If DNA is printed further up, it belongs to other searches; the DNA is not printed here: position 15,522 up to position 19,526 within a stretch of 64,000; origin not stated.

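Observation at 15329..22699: Tightly packed membrane cluster around a VirB4/HerA-like translocase plus an HhH DNA-binding membrane protein: candidate uncharacterised DNA-transfer/uptake-type apparatus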

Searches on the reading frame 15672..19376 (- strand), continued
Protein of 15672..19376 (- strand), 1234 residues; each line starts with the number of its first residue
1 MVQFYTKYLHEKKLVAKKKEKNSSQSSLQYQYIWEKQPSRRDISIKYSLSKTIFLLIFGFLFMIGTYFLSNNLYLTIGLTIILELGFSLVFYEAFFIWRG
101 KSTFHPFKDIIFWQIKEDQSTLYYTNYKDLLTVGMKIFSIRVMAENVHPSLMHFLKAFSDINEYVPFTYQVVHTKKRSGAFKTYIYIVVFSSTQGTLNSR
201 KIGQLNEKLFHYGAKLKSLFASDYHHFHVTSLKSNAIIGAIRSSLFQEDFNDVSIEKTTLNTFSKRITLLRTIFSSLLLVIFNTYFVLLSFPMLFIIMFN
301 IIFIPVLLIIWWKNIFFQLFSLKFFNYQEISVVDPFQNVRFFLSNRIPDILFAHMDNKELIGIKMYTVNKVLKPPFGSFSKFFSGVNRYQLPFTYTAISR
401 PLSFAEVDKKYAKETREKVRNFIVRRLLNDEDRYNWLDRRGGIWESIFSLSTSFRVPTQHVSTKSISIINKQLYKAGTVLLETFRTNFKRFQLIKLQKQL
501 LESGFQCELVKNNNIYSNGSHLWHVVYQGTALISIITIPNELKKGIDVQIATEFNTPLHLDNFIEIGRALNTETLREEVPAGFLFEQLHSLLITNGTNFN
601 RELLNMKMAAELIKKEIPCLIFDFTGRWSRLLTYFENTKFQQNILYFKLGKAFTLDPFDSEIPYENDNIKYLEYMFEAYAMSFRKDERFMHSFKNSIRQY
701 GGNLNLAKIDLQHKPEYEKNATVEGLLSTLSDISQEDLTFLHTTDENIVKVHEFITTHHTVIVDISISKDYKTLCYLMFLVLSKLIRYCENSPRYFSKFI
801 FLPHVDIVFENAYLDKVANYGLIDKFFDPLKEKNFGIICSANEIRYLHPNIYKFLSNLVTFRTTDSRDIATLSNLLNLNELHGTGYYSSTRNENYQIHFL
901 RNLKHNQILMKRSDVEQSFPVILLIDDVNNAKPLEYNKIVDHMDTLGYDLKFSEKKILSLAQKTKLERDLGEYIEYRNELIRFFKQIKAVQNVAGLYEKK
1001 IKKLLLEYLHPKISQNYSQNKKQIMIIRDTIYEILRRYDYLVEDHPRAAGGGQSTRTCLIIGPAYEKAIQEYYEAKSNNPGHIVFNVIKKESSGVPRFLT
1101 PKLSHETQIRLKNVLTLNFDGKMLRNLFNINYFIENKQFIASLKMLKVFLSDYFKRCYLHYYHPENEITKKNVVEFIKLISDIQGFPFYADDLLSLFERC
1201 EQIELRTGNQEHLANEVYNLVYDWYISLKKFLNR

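Call 46: search_protein_families(library=pfam, proteins=[L014:11547-13931:+, L014:8250-9023:+, L014:7533-8246:+, L014:6569-7540:+, L014:5449-6567:+, L014:13971-14288:+], max_evalue=0.1)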
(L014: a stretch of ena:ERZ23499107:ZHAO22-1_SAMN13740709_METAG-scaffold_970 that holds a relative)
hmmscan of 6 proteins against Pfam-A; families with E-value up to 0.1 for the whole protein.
L014:11547-13931:+ (794 aa): 3 families
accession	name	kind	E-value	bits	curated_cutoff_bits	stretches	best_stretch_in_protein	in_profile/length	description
PF05872.18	HerA_C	-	1.2e-05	24.6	22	1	431-562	238-370/502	Helicase HerA-like C-terminal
PF19044.6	P-loop_TraG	-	0.00013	21.2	25.8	1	381-469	184-269/413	TraG P-loop domain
PF17183.9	Get5_C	-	0.063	13.3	22.9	0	376-389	21-34/51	Get5, C-terminal domain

L014:8250-9023:+ (257 aa): 0 families

L014:7533-8246:+ (237 aa): 2 families
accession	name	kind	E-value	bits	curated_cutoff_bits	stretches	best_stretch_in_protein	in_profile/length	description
PF02163.28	Peptidase_M50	-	0.0064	16.3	27.2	1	48-76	3-31/221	Peptidase family M50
PF20337.3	DUF6632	-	0.085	13.3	27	0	9-63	15-65/137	Family of unknown function (DUF6632)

L014:6569-7540:+ (323 aa): 1 family
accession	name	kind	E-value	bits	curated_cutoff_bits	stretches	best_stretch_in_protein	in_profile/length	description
PF03692.20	CxxCxxCC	-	3.3e-09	37.7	23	1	111-155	33-75/85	Putative zinc- or iron-chelating domain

L014:5449-6567:+ (372 aa): 0 families

L014:13971-14288:+ (106 aa): 1 family
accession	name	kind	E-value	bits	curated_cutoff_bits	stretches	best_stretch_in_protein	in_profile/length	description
PF22178.3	Gp5_trimer_C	-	0.0011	19.6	30.9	1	30-94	44-108/112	Bacteriophage T4 gp5 C-terminal trimerisation domain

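Call 55: find_related_loci(query=A4, collection=genome_contigs, flank=8000)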
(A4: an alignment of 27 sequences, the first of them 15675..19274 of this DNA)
Query A4 (1200 aa) in genome_contigs; peptide patterns used: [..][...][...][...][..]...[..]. (x = any residue, [..] = any of these).
94 stretches matched a pattern; 73 encode a relative of the query (tblastn E <= 1e-3); 73 distinct loci.
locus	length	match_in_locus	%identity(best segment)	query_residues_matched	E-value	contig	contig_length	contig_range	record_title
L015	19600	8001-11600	88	1-1200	0e+0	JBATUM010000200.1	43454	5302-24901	MAG: Promethearchaeia archaeon isolate MFD12951_ilm_asm_bin5 k127_50090, whole genome shotgun sequence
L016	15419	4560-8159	82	1-1200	0e+0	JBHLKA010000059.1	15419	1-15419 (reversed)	MAG: Candidatus Hodarchaeota archaeon isolate DZ1B.205 DZ1B.205@11695, whole genome shotgun sequence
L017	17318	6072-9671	67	1-1200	0e+0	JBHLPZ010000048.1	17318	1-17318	MAG: Candidatus Odinarchaeota archaeon isolate H3B.4 H3B.4@6474, whole genome shotgun sequence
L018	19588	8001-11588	37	4-1184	0e+0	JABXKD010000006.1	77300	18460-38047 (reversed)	MAG: Promethearchaeota archaeon isolate Hel_238_bin105 NODE_6_length_77300_cov_26.597646, whole genome shotgun sequence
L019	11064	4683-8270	37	4-1184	0e+0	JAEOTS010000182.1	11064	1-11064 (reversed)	MAG: Promethearchaeota archaeon isolate YT5_023 k127_70198421, whole genome shotgun sequence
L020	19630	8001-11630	36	4-1198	0e+0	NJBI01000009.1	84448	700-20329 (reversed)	MAG: Promethearchaeota archaeon Loki_b31 146, whole genome shotgun sequence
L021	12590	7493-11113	36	4-1198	0e+0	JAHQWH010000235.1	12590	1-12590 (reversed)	MAG: Promethearchaeia archaeon isolate ABR02 NODE_965_length_12590_cov_54, whole genome shotgun sequence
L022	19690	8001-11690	37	4-1198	0e+0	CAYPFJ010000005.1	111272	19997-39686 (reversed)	MAG TPA_asm: uncultured archaeon isolate SRP185410_co2_266 genome assembly, contig: NODE_102_length_111272_cov_9.161297,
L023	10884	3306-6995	35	1-1200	0e+0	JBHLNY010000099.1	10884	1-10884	MAG: Promethearchaeota archaeon isolate DZ2S.398 DZ2S.398@21248, whole genome shotgun sequence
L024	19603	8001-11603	36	4-1191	0e+0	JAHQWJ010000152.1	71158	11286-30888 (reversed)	MAG: Promethearchaeia archaeon isolate ABR04 NODE_97_length_71158_cov_23, whole genome shotgun sequence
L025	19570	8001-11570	36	4-1186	0e+0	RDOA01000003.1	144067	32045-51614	MAG: Promethearchaeota archaeon isolate DZG_bin1.240 NODE_3_length_144067_cov_22.859337, whole genome shotgun sequence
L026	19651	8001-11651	35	1-1199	0e+0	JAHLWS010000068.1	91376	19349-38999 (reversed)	MAG: Promethearchaeota archaeon isolate 33X4 k141_63749, whole genome shotgun sequence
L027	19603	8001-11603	35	4-1191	0e+0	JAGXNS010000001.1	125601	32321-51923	MAG: Promethearchaeota archaeon isolate bin49 NODE_1_length_125601_cov_161.237596, whole genome shotgun sequence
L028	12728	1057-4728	35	4-1198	0e+0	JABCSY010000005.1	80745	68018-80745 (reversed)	MAG: Promethearchaeota archaeon isolate HM4_B22 NODE_61_length_80745_cov_1.256183, whole genome shotgun sequence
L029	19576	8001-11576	35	4-1167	0e+0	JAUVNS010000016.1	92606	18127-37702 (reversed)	MAG: Promethearchaeota archaeon isolate CSMAG_616 CSMAG_616_k141_1529808_length_92606_cov_15.0016, whole genome shotgun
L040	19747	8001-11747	34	4-1199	0e+0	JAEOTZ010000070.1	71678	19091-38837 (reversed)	MAG: Promethearchaeota archaeon isolate YT5_1216 k127_40854169, whole genome shotgun sequence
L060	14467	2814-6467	31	4-1180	0e+0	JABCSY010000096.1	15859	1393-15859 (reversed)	MAG: Promethearchaeota archaeon isolate HM4_B22 NODE_2053_length_15859_cov_1.029176, whole genome shotgun sequence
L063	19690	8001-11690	33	4-1199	0e+0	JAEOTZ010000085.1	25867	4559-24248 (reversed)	MAG: Promethearchaeota archaeon isolate YT5_1216 k127_60474810, whole genome shotgun sequence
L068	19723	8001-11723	33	4-1191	0e+0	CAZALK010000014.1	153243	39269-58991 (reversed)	MAG TPA_asm: uncultured archaeon isolate binchicken_co136_26 genome assembly, contig: NODE_35_length_153243_cov_233.2000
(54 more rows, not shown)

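Call 60: search_protein_families(library=pfam, proteins=[L063:11778-13673:+, L063:13793-18814:+, L060:6545-8506:+, L063:6681-7721:+, L040:6372-7874:+, L040:11857-13857:+, L068:13808-15838:+], max_evalue=0.01)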
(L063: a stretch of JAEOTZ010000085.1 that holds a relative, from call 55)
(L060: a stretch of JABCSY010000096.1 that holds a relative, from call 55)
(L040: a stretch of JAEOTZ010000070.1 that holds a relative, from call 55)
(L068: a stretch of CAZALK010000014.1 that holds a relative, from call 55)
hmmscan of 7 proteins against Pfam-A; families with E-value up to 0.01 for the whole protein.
L063:11778-13673:+ (631 aa): 1 family
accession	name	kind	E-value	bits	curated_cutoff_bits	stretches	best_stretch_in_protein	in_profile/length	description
PF01935.23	DUF87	-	2.8e-07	31.3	23.2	1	269-359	2-94/220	Helicase HerA, central domain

L063:13793-18814:+ (1673 aa): 4 families
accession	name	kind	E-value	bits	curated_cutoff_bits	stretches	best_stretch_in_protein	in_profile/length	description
PF00382.24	TFIIB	-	2.1e-19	69.7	23.6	1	1021-1098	13-89/92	Transcription factor TFIIB repeat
PF18024.7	HTH_50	-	0.00026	21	27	0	1535-1569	15-49/50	Helix-turn-helix domain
PF13518.12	HTH_28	-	0.0012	19.4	25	0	1542-1567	11-36/52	Helix-turn-helix domain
PF04545.22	Sigma70_r4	-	0.0019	18.1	24.1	0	1539-1562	16-39/50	Sigma-70, region 4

L060:6545-8506:+ (653 aa): 1 family
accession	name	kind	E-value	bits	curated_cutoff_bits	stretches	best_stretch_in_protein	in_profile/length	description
PF01935.23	DUF87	-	4.7e-07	30.6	23.2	1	306-354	10-58/220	Helicase HerA, central domain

L063:6681-7721:+ (346 aa): 0 families

L040:6372-7874:+ (500 aa): 20 families
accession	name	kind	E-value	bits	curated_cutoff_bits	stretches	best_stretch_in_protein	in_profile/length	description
PF00515.34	TPR_1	-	1.1e-24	85.6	27.8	2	339-370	2-33/34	Tetratricopeptide repeat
PF07719.23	TPR_2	-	3.7e-20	70.8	27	1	339-370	2-33/34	Tetratricopeptide repeat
PF13414.12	TPR_11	-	2.8e-18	65.8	26.8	2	314-352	4-42/42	TPR repeat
PF13181.12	TPR_8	-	1.5e-15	56.4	25.7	1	339-370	2-33/34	Tetratricopeptide repeat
PF13431.12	TPR_17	-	4.2e-15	55.1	24.4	0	428-446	1-19/34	Tetratricopeptide repeat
PF14559.12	TPR_19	-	2e-13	50.9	25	1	416-457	1-42/68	Tetratricopeptide repeat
PF13428.12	TPR_14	-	1.7e-12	47.1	23.5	1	339-380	2-43/44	Tetratricopeptide repeat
PF13424.12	TPR_12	-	2.2e-12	47.4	30.1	2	306-367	5-74/77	Tetratricopeptide repeat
PF23914.1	TPR_CcmH_CycH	-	1.5e-09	38.4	42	1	239-332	53-149/158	Cytochrome c-type biogenesis protein H TPR domain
PF12895.13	ANAPC3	-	2.5e-08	34.5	27.2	0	283-329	36-81/82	Anaphase-promoting complex, cyclosome, subunit 3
PF13176.12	TPR_7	-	3.4e-07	30.3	27.9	0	341-361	2-22/36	Tetratricopeptide repeat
PF25063.1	ARM_TT21_C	-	8.1e-07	29.6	35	1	311-403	102-195/209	Tetratricopeptide repeat protein 21 C-terminal ARM domain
PF13174.12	TPR_6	-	3.5e-05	24.6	26.3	0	340-369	2-31/33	Tetratricopeptide repeat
PF13432.12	TPR_16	-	6.5e-05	23.7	32.7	0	311-371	4-64/65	Tetratricopeptide repeat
PF24575.1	TPR_Slam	-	8.7e-05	23.3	35.2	0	315-357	58-100/104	Surface lipoprotein assembly modifier, N-terminal TPR repeats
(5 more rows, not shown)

L040:11857-13857:+ (666 aa): 2 families
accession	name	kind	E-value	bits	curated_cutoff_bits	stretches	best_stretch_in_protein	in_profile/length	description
PF03382.20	DUF285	-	3.8e-244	795.1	25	7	277-380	14-117/120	Mycoplasma protein of unknown function, DUF285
PF00801.26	PKD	-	0.0014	19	23.5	1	86-133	16-65/80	PKD domain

L068:13808-15838:+ (676 aa): 3 families
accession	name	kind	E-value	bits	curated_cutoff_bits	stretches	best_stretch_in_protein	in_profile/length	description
PF01935.23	DUF87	-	0.00018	22.1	23.2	0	318-355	13-50/220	Helicase HerA, central domain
PF13401.12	AAA_22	-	0.00036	21.3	27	0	330-399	8-69/130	AAA domain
PF13173.12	AAA_14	-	0.0033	17.9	27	0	330-377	5-49/129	AAA domain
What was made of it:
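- Closest known: HerA hexameric DNA translocases. Same: Paralogous loci of this family encode bona fide DUF87/HerA_C ATPases next to the pseudo-ATPase (calls 46, 60).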

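Call 61: predict_structure(alignment_id=A3)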
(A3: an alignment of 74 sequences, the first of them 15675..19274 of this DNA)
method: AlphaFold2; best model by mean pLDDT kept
length: 1200 residues; sequences in the alignment: 74
mean_pLDDT: 87.6   pTM: 0.68
mean pLDDT of the five models: 87.6, 87.3, 86.7, 86.3, 86.0
residues with pLDDT >= 90: 681; 70-90: 431; 50-70: 61; < 50: 27
segments of 3 or more residues with pLDDT < 50: 853-855, 1046-1067
pLDDT, mean of each block of 10 residues (from residue 1): 88 89 93 94 94 90 72 89 93 93 93 83 82 96 87 96 89 94 89 90 92 84 74 91 94 94 93 91 83 84 90 92 94 93 91 93 95 89 87 90 91 96 93 96 96 94 93 94 91 91 89 80 90 91 93 96 96 97 97 96 94 92 82 84 91 86 74 76 77 69 63 84 96 90 95 90 96 94 90 94 97 94 96 93 71 51 89 95 94 94 93 88 75 81 86 77 84 86 78 87 87 62 81 80 50 37 48 90 90 95 96 95 91 87 91 91 92 88 96 92
secondary structure, 60 per line:
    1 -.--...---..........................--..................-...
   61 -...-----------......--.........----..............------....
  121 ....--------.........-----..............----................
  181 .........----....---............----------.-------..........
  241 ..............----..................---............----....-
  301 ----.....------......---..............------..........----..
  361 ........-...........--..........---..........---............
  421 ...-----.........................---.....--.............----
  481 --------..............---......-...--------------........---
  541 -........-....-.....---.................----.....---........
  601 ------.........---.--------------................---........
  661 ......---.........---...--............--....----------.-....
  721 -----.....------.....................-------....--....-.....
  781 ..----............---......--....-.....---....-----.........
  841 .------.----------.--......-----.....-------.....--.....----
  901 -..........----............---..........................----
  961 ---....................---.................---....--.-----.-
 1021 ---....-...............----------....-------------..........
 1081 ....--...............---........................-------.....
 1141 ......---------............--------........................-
elements in order (helices of 4 or more, strands of 3 or more residues): E5-7 H11-36 H39-56 E76-81 E84-92 E97-110 H117-124 E133-141 E147-160 H165-189 E194-197 H201-212 H231-254 H259-276 H280-291 E296-299 E305-309 E316-321 E325-338 H345-354 E359-368 H370-380 H383-392 H396-405 E409-423 H429-453 E457-461 H464-476 E489-494 H495-502 H506-511 E513-515 E530-537 E542-549 H551-554 E556-560 H564-580 E585-589 H593-600 E610-615 H634-649 H653-666 H670-678 H687-698 H701-704 H717-720 E726-730 H737-757 E765-768 H771-774 H777-782 H787-798 E802-807 H815-819 E823-826 H832-841 H862-867 E873-877 E885-889 H892-896 H902-911 H916-927 H931-956 H964-983 H987-1003 E1007-1010 E1024-1027 H1029-1043 H1054-1057 H1071-1084 H1087-1101 H1105-1128 H1136-1146 H1156-1167 H1176-1199
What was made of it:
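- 15672..19376 (-): 1234-aa VirB4-like pseudo-ATPase, the core of the cluster. AF2 pLDDT 87.6 and pTM 0.68 (call 61).
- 17571..17594 (-): Walker A position (aa 595-602, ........). The family consensus is [N/G]-G-[T/S]-x-x-x-R-E. No GK[S/T] occurs in any of 74 members. Strand, short loop, then helix in the model (call 61).
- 15675..16496 (-): Helical C-terminal tail (aa 961-1234) containing a helix-helix-helix-strand-strand unit (aa ~1020-1062, conserved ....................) that looks like a winged helix. Secondary structure in call 61.
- On VirB4 (T4SS ATPase): The model has pLDDT 87.6 (call 61).
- Fold: AF2 model with pLDDT 87.6 (call 61).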
